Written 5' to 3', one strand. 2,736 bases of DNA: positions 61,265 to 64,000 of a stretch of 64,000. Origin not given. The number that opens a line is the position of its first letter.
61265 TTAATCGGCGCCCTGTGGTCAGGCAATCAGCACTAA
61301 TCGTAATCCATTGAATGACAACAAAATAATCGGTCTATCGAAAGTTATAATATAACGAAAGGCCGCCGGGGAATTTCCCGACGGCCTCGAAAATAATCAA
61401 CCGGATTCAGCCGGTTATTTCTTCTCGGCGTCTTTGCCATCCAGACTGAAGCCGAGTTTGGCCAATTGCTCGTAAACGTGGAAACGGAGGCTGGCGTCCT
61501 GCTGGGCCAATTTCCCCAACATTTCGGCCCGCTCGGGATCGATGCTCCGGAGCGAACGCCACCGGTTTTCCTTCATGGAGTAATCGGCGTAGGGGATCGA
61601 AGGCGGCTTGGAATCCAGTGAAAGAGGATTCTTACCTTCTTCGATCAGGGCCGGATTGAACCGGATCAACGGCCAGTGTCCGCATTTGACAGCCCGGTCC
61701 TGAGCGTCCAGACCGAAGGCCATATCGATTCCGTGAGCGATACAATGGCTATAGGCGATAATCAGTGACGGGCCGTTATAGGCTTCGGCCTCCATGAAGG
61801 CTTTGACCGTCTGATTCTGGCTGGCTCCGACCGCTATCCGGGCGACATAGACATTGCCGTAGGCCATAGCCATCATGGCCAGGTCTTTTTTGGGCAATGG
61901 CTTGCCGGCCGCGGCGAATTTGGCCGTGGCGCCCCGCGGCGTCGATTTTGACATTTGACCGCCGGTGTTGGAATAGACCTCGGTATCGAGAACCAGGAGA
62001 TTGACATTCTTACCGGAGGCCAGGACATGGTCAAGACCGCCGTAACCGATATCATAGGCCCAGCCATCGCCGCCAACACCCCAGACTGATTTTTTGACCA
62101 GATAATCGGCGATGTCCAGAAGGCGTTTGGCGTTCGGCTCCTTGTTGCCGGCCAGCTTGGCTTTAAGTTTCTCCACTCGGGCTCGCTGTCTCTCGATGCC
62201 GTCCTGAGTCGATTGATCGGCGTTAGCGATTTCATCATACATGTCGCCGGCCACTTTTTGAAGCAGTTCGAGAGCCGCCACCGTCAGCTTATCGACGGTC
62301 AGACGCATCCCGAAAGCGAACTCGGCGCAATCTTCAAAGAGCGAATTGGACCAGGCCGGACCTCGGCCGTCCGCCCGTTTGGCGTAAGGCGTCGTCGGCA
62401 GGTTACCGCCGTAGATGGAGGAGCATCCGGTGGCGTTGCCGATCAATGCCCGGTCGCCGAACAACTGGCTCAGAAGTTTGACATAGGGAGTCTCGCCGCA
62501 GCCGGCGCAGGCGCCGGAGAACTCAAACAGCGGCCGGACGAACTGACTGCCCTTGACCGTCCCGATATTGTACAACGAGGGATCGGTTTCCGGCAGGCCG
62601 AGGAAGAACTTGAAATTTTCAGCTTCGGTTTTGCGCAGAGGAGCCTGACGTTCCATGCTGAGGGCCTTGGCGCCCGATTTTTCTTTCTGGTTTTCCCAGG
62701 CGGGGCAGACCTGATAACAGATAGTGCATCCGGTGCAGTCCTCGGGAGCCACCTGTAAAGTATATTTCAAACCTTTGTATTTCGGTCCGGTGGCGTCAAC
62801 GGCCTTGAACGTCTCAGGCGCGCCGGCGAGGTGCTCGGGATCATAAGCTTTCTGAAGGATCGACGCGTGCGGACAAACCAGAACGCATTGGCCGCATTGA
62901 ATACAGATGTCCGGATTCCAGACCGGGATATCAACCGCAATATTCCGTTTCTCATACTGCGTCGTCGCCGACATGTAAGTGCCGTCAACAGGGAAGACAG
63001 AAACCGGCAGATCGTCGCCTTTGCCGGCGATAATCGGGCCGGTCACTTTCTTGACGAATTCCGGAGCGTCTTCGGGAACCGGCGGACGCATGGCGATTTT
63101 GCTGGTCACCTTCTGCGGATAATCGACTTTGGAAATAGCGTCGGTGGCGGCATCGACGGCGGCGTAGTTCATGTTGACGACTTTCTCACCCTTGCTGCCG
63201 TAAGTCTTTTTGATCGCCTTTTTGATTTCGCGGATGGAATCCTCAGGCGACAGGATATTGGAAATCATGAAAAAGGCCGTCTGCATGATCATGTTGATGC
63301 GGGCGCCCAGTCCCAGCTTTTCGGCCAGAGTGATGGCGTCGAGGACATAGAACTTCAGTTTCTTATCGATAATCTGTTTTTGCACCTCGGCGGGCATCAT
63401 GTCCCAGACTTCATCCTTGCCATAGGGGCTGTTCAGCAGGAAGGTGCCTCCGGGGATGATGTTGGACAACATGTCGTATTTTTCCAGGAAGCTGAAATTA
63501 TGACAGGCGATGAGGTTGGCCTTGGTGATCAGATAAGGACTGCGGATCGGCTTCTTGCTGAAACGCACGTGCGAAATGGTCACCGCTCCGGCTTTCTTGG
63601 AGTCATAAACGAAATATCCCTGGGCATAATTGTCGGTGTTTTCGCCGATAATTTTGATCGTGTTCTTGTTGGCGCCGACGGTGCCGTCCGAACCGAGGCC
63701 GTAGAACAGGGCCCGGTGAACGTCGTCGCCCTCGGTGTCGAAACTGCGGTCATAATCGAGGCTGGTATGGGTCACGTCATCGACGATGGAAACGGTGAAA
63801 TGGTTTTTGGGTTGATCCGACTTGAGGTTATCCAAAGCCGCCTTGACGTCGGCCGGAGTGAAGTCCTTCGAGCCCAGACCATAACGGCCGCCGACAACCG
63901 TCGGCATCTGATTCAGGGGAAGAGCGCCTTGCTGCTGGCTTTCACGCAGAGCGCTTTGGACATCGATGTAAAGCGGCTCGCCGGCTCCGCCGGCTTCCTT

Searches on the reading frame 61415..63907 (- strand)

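Call 35: search_protein_families(library=pfam, proteins=[window:61415-63907:-], max_evalue=0.001)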
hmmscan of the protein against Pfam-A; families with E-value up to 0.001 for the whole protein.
window:61415-63907:- (830 aa): 13 families
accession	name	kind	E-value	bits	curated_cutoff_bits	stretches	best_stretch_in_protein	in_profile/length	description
PF01558.24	POR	-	8e-32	111.2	27.4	1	72-254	1-171/173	Pyruvate ferredoxin/flavodoxin oxidoreductase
PF10371.14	EKR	-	1.2e-25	89.5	27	1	272-324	3-55/55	Domain of unknown function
PF02775.26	TPP_enzyme_C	-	4.7e-11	43.1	21.9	1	605-717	46-150/151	Thiamine pyrophosphate enzyme, C-terminal TPP binding domain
PF12837.12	Fer4_6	-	2.7e-09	37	25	1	327-349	1-23/24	4Fe-4S binding domain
PF13187.11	Fer4_9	-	4.2e-09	36.7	27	1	390-471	1-41/52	4Fe-4S dicluster domain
PF12838.12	Fer4_7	-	5.1e-09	36.9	27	1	335-403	2-50/52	4Fe-4S dicluster domain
PF13237.11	Fer4_10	-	3.8e-08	33.6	25.5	1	329-402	3-53/53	4Fe-4S dicluster domain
PF00037.32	Fer4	-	4.1e-08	33.2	21.1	1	328-349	1-22/24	4Fe-4S binding domain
PF12797.12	Fer4_2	-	6.9e-08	32.4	24.5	1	327-346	2-21/22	4Fe-4S binding domain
PF13484.11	Fer4_16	-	1.6e-07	32.4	30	1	335-403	2-65/66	4Fe-4S double cluster binding domain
PF14697.11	Fer4_21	-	8.9e-07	29.4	35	1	332-403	5-53/59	4Fe-4S dicluster domain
PF13183.11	Fer4_8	-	2.2e-05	25.4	27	1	334-403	4-66/68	4Fe-4S dicluster domain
PF12800.12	Fer4_4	-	0.00069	20.2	24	0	332-346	1-15/17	4Fe-4S binding domain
